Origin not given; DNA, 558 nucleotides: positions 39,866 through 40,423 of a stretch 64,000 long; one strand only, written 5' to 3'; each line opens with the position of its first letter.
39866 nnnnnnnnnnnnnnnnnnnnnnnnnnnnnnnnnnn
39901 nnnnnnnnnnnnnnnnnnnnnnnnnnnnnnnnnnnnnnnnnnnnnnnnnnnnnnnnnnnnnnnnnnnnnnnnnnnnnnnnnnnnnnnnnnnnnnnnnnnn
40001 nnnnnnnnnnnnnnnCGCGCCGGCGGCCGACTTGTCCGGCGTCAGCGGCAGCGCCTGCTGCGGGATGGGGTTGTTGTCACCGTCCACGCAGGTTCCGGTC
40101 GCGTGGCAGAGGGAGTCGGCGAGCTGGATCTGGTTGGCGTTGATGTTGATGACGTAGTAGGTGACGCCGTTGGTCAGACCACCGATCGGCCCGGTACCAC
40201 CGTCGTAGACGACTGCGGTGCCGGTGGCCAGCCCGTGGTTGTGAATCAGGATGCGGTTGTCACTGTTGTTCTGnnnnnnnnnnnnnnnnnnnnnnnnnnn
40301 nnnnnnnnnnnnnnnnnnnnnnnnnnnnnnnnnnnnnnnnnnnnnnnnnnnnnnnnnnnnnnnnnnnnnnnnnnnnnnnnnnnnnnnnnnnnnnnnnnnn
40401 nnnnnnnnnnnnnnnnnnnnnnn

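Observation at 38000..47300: Unclassified Cys-containing ~60-aa module (G-x-V-x-Y-x-GGG-x-IGGL-x-G-x-YYV...IQLA-x-T-x-C-x-ATGTC)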

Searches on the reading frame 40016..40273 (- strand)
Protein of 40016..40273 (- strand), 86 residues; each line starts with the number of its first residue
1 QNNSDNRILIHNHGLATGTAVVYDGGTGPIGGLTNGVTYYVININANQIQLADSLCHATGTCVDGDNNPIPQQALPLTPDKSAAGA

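Call 28: predict_structure(alignment_id=A2)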
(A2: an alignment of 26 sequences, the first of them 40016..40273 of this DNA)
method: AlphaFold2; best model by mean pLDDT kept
length: 86 residues; sequences in the alignment: 26
mean_pLDDT: 83.3   pTM: 0.69
mean pLDDT of the five models: 83.3, 82.8, 82.4, 81.3, 78.7
residues with pLDDT >= 90: 49; 70-90: 18; 50-70: 12; < 50: 7
segments of 3 or more residues with pLDDT < 50: 1-4, 84-86
pLDDT, mean of each block of 10 residues (from residue 1): 50 87 87 93 92 97 96 86 47
secondary structure, 60 per line:
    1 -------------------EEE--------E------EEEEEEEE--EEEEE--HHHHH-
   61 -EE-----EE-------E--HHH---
elements in order: E20-22 E38-45 E48-52 H55-59

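Call 34: search_protein_representatives(alignment_id=A2)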
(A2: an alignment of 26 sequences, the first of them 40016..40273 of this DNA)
Query: 26 sequences, 71 profile positions. Proteins with E-value up to 0.001 (for the whole library): 13980; up to 1e-10: 4235; up to 1e-30: 783. The best 150 are listed.
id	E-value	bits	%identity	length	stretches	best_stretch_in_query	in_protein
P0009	0.0e+00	1178.0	-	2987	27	4-68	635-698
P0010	8.2e-220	727.1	-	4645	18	2-69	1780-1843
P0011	3.7e-181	603.3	-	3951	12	4-63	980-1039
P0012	1.3e-178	595.2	-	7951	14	2-70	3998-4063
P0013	1.7e-178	594.7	-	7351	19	3-70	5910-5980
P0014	5.7e-174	580.3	-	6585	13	4-68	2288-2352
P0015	1.9e-169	565.8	-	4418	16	3-69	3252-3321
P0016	2.2e-164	549.5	-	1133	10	2-71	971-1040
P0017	3.4e-160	536.1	-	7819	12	3-67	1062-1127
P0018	8.6e-158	528.4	-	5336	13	4-68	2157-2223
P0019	5.9e-156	522.5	-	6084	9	2-69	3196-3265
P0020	6.6e-155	519.2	-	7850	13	3-68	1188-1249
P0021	6.4e-152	509.6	-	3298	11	2-68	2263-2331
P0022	9.5e-149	499.4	-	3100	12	2-69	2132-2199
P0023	7.7e-144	483.7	-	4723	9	4-68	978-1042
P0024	5.5e-137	461.8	-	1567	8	2-69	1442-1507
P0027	1.0e-130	441.7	-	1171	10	2-69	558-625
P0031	6.2e-127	429.6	-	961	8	2-66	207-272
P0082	1.8e-94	325.6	-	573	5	3-68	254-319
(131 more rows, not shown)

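Call 35: search_protein_families(library=pfam, proteins=[P0009, P0016, P0024, P0027, P0031, P0082], max_evalue=0.01)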
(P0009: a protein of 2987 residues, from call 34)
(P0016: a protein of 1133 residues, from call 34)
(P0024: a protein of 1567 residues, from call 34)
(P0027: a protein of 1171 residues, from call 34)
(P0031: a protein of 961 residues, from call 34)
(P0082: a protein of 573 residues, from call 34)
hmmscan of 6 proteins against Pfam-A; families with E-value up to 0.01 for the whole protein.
P0009 (2987 aa): 3 families
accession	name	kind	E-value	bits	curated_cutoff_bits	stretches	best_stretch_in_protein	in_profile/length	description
PF04023.20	FeoA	-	6e-17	61.9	23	0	2144-2177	27-60/74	FeoA domain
PF01556.23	DnaJ_C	-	3.5e-08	34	26.6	0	1660-1770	40-145/152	DnaJ C terminal domain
PF20294.3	KMPT-N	-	0.006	17.2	28.9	0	1046-1073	33-61/66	KTSC and Metallopeptidase N-terminal fusion domain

P0016 (1133 aa): 2 families
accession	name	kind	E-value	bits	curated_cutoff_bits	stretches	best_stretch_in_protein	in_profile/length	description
PF00669.25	Flagellin_N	-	1.7e-26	93.3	26.6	1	5-135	1-131/139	Bacterial flagellin N-terminal helical region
PF00700.27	Flagellin_C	-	1e-19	71.1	23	1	1049-1132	3-86/86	Bacterial flagellin C-terminal helical region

P0024 (1567 aa): 0 families

P0027 (1171 aa): 1 family
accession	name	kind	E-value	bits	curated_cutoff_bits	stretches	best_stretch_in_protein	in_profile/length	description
PF16656.11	Pur_ac_phosph_N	-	0.00058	20.8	30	0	162-227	12-76/93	Purple acid Phosphatase, N-terminal domain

P0031 (961 aa): 4 families
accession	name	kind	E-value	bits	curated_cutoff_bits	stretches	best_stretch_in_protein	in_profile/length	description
PF00669.25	Flagellin_N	-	1e-27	97.4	26.6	1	1-127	5-131/139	Bacterial flagellin N-terminal helical region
PF00700.27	Flagellin_C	-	1e-20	74.2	23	1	877-960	3-86/86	Bacterial flagellin C-terminal helical region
PF16190.11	E1_FCCH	-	2.7e-07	31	29.5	0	387-428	11-52/70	Ubiquitin-activating enzyme E1 FCCH domain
PF00166.26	Cpn10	-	0.00061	20.2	21.1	0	211-244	57-88/93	Chaperonin 10 Kd subunit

P0082 (573 aa): 3 families
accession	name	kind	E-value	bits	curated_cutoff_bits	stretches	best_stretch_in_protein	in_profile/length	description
PF00166.26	Cpn10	-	8.6e-05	22.9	21.1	0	255-289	55-87/93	Chaperonin 10 Kd subunit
PF12195.14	End_beta_barrel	-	0.0003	21.1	35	0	33-80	20-63/83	Beta barrel domain of bacteriophage endosialidase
PF16190.11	E1_FCCH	-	0.0023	18.4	29.5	0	160-181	3-26/70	Ubiquitin-activating enzyme E1 FCCH domain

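Call 36: search_protein_families(library=ncbifam, proteins=[P0016], max_evalue=1)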
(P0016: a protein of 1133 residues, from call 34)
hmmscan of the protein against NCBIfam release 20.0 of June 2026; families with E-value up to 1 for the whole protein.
P0016 (1133 aa): 22 families
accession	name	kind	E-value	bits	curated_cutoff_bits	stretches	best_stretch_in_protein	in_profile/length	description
NF005294.0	PRK06819.1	subfamily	5.9e-44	151.1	387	2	1-246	1-259/376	FliC/FljB family flagellin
NF006466.0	PRK08869.1-1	subfamily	6.5e-44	151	426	2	1-142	1-142/377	flagellin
NF006467.0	PRK08869.1-2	subfamily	9.6e-44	150.1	443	2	1-227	1-226/400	flagellin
NF006468.0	PRK08869.1-3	subfamily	1e-43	149.9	436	2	2-143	2-147/378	polar flagellin E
NF009444.0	PRK12802.1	equivalog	1.4e-43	149.4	332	2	1-228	1-229/282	flagellin domain-containing protein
NF006469.0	PRK08869.1-4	equivalog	4.3e-43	148.1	627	2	1-142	1-142/377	flagellin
NF009448.0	PRK12806.1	equivalog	1e-42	146.6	531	2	1-237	1-248/475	flagellin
NF009446.0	PRK12804.1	subfamily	6.3e-40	137.5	352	2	5-221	3-221/301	flagellin Hag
NF005953.0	PRK08026.1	subfamily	9.7e-39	134.3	619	2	1-418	1-401/548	FliC/FljB family flagellin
NF038071.1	lat_flg_LafA_2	exception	4.3e-36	124.7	365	2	1-199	1-194/284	lateral flagellin LafA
NF009445.0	PRK12803.1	equivalog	3.2e-30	105.5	450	2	5-139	3-137/335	flagellin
NF009449.0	PRK12807.1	subfamily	1.9e-27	96.6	347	2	5-221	3-214/287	flagellin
NF009450.0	PRK12808.1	equivalog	4.1e-26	92.6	476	2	5-134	3-132/476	flagellin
NF006470.0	PRK08869.1-5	equivalog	5.8e-24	85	423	2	5-322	4-308/388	flagellin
NF010115.0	PRK13588.1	subfamily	1.4e-20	73.7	503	2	1-139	1-139/514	flagellin B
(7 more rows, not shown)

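Call 49: fold_search(model_id=the predicted structure, library=pdb)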
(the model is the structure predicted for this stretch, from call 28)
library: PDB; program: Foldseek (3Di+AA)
matches with E <= 10: 32; with E <= 0.001: 0
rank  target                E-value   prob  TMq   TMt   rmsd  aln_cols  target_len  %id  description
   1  9f12_H                2.9e+00  0.05  0.25  0.05  10.5        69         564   22  CryoEM structure of the F plasmid relaxosome with oriT DNA ss-27_-3ds-2_+143 and TraI its TE mode, derived from ss-27_ (released 2025-06-04)
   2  9f10_H                3.3e+00  0.04  0.25  0.05   8.9        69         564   22  CryoEM structure of the F plasmid relaxosome with TraI in its TE mode, without accessory protein TraM. Derived from th (released 2025-06-04)
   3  5n8o_A                3.3e+00  0.04  0.24  0.02   9.8        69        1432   20  Cryo EM structure of the conjugative relaxase TraI of the F/R1 plasmid system (released 2017-05-03)
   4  8fkp_LG               3.3e+00  0.02  0.17  0.14  11.1        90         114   12  Human nucleolar pre-60S ribosomal subunit (State A1) (released 2023-07-12)
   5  7btu_A                4.5e+00  0.03  0.19  0.09   8.6        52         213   12  Crystal structure of TrmO from P. areuginosa (released 2021-04-07)
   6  9f11_H                4.5e+00  0.03  0.25  0.05  10.5        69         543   22  CryoEM structure of the F plasmid relaxosome with oriT DNA ss-27_+3ds+4_+143 and TraI its TE mode, derived from ss-27_ (released 2025-06-04)
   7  6f9g_A                4.9e+00  0.05  0.19  0.08   6.2        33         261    9  Ligand binding domain of P. putida KT2440 polyamine chemorecpetors McpU in complex putrescine. (released 2018-03-28)
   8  9f0x_H                5.2e+00  0.07  0.34  0.12   9.3        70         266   18  CryoEM structure of the F plasmid relaxosome in its pre-initiation state, derived from the ds-27_+143-R Locally-refine (released 2025-06-04)
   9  7bu1_A                5.5e+00  0.03  0.19  0.09   8.6        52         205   12  Crystal structure of TrmO from Pseudomonas aeruginosa (released 2021-04-07)
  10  9f0z_H                5.5e+00  0.03  0.25  0.05   8.8        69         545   22  CryoEM structure of the F plasmid relaxosome with truncated TraI1-863 in its TE mode, derived from the ss-27_+8ds+9_+1 (released 2025-06-04)
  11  7btz_B                5.9e+00  0.03  0.19  0.09   8.6        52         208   12  Crystal structure of TrmO (released 2021-04-07)
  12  4adx_T                6.3e+00  0.01  0.18  0.14   9.7        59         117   19  The Cryo-EM Structure of the Archaeal 50S Ribosomal Subunit in Complex with Initiation Factor 6 (released 2012-02-08)
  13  4gl9_G                6.3e+00  0.01  0.18  0.14  14.0        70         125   13  Crystal structure of inhibitory protein SOCS3 in complex with JAK2 kinase domain and fragment of GP130 intracellular d (released 2013-03-06)
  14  3by7_D                6.3e+00  0.00  0.11  0.11  10.8        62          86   11  CRYSTAL STRUCTURE OF A PROTEIN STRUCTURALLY SIMILAR TO SM/LSM-LIKE RNA-BINDING PROTEINS (JCVI_PEP_1096686650277) FROM  (released 2008-01-29)
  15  7jl5_B                6.8e+00  0.03  0.20  0.19   4.3        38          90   21  Crystal structure of human NEIL3 tandem zinc finger GRF domains (released 2020-09-09)
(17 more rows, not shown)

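Call 50: search_solved_structures(query=A3, max_evalue=1, show_alignments=3)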
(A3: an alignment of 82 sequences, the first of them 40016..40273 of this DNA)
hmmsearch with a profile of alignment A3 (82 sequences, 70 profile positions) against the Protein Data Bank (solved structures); distinct sequences matched with E-value up to 1: 4.
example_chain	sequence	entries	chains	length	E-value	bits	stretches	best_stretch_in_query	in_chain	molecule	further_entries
2yux_A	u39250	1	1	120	0.23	14.4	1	15-56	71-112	Myosin-binding protein C, slow-type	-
4hiz_A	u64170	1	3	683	0.24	14.3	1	3-59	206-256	Endosialidase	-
2mcm_A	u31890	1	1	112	0.51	13.3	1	3-34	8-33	MACROMOMYCIN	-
3teu_A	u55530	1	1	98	0.93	12.4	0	20-36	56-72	Fibcon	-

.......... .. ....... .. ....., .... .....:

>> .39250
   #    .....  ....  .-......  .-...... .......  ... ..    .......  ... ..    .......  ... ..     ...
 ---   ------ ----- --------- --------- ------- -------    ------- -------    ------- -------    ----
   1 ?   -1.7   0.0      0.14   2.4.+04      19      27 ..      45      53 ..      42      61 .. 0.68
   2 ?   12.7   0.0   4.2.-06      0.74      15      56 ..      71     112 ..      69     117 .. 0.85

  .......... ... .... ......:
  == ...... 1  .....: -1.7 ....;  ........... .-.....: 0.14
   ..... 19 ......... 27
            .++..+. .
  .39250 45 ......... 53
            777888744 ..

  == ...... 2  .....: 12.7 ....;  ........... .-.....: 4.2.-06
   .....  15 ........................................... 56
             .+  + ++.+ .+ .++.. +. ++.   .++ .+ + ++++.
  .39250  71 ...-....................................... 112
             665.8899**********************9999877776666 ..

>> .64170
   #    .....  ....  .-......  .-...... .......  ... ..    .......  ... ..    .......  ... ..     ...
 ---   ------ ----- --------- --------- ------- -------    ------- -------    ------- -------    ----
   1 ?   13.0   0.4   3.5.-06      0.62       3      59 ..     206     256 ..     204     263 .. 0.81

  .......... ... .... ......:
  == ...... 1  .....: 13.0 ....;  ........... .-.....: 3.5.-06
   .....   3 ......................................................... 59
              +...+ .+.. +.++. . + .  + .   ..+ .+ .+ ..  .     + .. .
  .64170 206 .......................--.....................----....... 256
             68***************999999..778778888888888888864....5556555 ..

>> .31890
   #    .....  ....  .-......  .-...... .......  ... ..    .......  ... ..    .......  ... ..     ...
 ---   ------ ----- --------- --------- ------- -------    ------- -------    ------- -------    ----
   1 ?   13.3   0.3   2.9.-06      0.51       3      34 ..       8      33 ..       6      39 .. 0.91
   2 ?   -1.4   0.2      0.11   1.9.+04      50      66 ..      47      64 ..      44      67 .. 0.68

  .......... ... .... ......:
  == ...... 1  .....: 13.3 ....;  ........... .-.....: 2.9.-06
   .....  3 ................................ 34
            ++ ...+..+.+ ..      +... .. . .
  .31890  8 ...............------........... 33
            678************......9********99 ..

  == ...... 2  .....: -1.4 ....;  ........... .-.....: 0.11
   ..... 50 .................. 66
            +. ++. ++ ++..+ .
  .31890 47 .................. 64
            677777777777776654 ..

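Call 51: find_homologous_proteins(query=A3, max_evalue=0.00001)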
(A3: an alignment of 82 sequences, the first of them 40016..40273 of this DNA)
Query A3 (82 sequences) (86 aa, profile of the alignment): 3 proteins with E <= 0.00001 among 846 candidates.
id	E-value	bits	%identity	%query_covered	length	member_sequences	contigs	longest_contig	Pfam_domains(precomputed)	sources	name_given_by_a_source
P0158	2.2e-17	80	38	55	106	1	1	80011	-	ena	-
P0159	3.8e-17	79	44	31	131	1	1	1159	-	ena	-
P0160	1.5e-12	65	48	48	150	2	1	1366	-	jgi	jgi:hypothetical protein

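Call 52: list_cluster_members(proteins=[P0009, P0010, P0011, P0012, P0013, P0016, P0024, P0027, P0031, P0082])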
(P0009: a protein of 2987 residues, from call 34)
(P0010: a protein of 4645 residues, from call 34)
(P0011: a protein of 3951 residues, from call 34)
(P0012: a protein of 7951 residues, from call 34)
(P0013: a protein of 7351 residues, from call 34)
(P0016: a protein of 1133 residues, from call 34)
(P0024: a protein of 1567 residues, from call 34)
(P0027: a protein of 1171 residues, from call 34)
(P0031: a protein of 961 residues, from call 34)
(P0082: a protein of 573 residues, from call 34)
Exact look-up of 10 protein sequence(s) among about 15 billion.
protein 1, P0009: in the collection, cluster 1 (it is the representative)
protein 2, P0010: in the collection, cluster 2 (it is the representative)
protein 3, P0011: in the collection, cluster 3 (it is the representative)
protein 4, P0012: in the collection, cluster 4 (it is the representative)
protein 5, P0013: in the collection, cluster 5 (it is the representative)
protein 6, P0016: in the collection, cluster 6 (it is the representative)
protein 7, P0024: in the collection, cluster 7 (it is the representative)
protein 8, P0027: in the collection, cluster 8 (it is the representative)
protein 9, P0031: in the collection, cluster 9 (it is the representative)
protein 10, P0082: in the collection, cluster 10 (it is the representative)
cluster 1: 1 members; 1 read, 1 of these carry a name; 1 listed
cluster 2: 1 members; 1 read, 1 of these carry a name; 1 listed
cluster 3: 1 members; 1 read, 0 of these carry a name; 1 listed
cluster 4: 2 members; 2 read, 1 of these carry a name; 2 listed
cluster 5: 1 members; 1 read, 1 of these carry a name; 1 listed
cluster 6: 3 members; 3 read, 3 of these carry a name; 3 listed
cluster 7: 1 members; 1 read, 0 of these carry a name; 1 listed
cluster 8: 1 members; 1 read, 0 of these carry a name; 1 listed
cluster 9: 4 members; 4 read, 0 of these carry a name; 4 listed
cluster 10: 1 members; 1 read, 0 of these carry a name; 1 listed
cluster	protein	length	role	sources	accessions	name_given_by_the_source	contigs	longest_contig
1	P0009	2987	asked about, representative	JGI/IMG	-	hypothetical protein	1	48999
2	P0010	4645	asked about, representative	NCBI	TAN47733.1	MAG: LEPR-XLL domain-containing protein, partial [Methylococcaceae bacterium]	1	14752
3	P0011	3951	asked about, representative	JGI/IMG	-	-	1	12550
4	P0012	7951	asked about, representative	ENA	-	-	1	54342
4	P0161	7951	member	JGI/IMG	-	hypothetical protein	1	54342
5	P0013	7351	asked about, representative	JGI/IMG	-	hypothetical protein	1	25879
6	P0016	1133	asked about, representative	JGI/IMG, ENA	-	flagellin-like hook-associated protein FlgL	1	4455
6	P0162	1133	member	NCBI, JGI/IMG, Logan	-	flagellin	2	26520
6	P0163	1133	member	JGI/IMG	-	flagellin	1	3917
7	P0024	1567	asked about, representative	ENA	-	-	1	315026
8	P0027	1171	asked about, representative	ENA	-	-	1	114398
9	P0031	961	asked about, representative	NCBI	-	-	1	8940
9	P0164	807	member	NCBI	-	-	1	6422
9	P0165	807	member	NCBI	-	-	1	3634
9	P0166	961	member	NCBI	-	-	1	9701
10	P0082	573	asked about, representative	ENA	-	-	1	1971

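Call 53: search_protein_families(library=pfam, alignment_id=A3, max_evalue=1)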
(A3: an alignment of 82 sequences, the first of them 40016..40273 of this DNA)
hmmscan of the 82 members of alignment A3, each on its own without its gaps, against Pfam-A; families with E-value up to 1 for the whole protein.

A. member 1, window:40016-40273:- (86 aa): 0 families

B. families by the number of members that match (of 82 scanned): 23 families
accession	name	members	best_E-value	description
PF12195.14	End_beta_barrel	6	0.00068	Beta barrel domain of bacteriophage endosialidase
PF00166.26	Cpn10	3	0.017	Chaperonin 10 Kd subunit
PF16190.11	E1_FCCH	3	0.035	Ubiquitin-activating enzyme E1 FCCH domain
PF16656.11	Pur_ac_phosph_N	3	0.047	Purple acid Phosphatase, N-terminal domain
PF02559.22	CarD_TRCF_RID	2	0.026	CarD-like/TRCF RID domain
PF01238.27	PMI_typeI_C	1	0.00083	Phosphomannose isomerase type I C-terminal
PF07941.16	K_channel_TID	1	0.0056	Potassium channel Kv1.4 tandem inactivation domain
PF08462.16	Carmo_coat_C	1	0.012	Carmovirus coat protein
PF24547.1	DUF7601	1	0.02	Domain of unknown function (DUF7601)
PF03017.19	Transposase_23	1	0.026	TNP1/EN/SPM transposase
PF03422.21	CBM_6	1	0.032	Carbohydrate binding module (family 6)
PF09926.15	DUF2158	1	0.039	Uncharacterized small protein (DUF2158)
PF21734.3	10_blade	1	0.053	10-bladed beta propeller domain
PF06370.16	DUF1069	1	0.055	Protein of unknown function (DUF1069)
PF19116.6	DUF5801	1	0.067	Domain of unknown function (DUF5801)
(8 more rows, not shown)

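Call 74: fold_search(model_id=the predicted structure, library=viral)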
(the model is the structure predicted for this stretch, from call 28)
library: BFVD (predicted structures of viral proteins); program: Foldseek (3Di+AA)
matches with E <= 10: 197; with E <= 0.001: 0
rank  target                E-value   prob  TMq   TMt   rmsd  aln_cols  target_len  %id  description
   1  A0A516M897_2          1.1e-03  1.00  0.54  0.05   9.2        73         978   33  (no name in the UniProt tables at hand)
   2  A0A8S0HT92            1.5e-03  1.00  0.54  0.61  11.1        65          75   35  (no name in the UniProt tables at hand)
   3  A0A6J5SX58            3.1e-03  1.00  0.54  0.06   5.8        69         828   33  Uncharacterized protein [uncultured Caudovirales phage]
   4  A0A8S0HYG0            3.8e-03  1.00  0.54  0.37   7.7        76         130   21  (no name in the UniProt tables at hand)
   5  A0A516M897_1          5.6e-03  1.00  0.55  0.05   6.2        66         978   33  (no name in the UniProt tables at hand)
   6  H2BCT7                6.0e-03  1.00  0.51  0.17   8.7        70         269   30  (no name in the UniProt tables at hand)
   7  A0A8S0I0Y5            6.8e-03  1.00  0.61  0.07   2.9        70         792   21  (no name in the UniProt tables at hand)
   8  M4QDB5                7.8e-03  1.00  0.53  0.04   7.2        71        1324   30  DUF1565 domain-containing protein [Prochlorococcus phage MED4-213]
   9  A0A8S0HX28            9.5e-03  1.00  0.48  0.24   7.4        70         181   23  (no name in the UniProt tables at hand)
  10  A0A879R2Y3            1.1e-02  1.00  0.54  0.11   5.5        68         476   31  Baseplate wedge initiator [Synechococcus phage S-SRM01]
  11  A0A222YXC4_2          1.3e-02  1.00  0.52  0.04   6.2        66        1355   20  Baseplate wedge initiator [Synechococcus phage Bellamy]
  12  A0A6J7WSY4            1.4e-02  0.84  0.39  0.05  14.1        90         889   26  Baseplate wedge subunit [uncultured Caudovirales phage]
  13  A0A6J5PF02            1.6e-02  1.00  0.50  0.15   6.0        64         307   28  Uncharacterized protein [uncultured Caudovirales phage]
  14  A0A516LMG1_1          2.3e-02  0.99  0.45  0.06   7.6        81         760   23  (no name in the UniProt tables at hand)
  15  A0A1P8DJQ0            2.4e-02  0.97  0.44  0.06   8.0        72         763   33  (no name in the UniProt tables at hand)
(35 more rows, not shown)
